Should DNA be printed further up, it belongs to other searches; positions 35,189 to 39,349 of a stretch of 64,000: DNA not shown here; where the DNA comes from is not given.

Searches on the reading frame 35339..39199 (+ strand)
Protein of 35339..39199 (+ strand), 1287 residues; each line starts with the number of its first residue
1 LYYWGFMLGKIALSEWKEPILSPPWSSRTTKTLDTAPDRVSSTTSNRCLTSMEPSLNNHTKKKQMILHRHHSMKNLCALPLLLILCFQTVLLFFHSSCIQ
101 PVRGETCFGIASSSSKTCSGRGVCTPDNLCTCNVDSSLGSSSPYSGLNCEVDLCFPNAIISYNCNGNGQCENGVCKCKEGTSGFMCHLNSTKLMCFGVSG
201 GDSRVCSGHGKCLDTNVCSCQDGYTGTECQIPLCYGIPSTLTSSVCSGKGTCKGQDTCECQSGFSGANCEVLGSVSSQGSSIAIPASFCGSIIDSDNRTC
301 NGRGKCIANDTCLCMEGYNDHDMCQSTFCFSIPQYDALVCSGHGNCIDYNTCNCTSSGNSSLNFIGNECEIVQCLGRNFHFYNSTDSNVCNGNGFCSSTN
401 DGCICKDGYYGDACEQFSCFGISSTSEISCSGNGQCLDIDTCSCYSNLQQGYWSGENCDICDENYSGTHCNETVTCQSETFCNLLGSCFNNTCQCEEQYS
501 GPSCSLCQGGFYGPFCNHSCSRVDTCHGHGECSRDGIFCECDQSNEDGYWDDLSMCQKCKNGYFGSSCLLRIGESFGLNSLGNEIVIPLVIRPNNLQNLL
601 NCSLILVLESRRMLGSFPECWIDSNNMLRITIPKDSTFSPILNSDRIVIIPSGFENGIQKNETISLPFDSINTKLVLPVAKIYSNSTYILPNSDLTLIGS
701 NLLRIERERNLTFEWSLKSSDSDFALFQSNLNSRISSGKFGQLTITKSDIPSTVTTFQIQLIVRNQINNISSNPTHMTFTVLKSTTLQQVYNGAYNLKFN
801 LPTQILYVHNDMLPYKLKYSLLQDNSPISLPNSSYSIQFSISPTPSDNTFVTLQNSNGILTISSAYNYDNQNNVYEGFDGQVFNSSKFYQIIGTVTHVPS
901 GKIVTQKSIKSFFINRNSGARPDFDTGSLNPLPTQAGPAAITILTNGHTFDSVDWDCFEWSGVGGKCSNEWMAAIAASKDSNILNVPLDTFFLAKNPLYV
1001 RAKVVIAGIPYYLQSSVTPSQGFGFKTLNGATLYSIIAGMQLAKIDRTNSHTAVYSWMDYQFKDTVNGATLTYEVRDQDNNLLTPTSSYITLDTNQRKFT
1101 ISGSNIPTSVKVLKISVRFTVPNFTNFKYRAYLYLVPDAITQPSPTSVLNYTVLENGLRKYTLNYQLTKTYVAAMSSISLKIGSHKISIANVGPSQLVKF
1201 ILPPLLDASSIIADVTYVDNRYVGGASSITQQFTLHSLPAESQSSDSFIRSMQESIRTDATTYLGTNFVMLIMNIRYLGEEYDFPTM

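Call 16: search_protein_families(library=pfam, proteins=[window:35339-39199:+], max_evalue=0.01)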
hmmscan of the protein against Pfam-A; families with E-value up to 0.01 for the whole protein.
window:35339-39199:+ (1287 aa): 3 families
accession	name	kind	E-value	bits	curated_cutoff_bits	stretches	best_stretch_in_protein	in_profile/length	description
PF23106.1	EGF_Teneurin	-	6e-24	84.2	24.3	4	206-231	5-29/30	Teneurin-like EGF domain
PF07974.19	EGF_2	-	2.5e-19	69.8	22.1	3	204-229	6-32/32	EGF-like domain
PF25024.1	EGF_TEN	-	3.1e-17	63.4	65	3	163-272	2-93/234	Teneurin EGF domain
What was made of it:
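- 35339..39202 (+): Context only: upstream eukaryotic neighbour, an EGF-repeat protein (the ORF as listed is 1287 aa). Pfam EGF_Teneurin E = 6e-24 and EGF_2 E = 2.5e-19 (call 16).
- Checked: The upstream ORF 35339-39202 hits the EGF_Teneurin and EGF_2 models (call 16).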
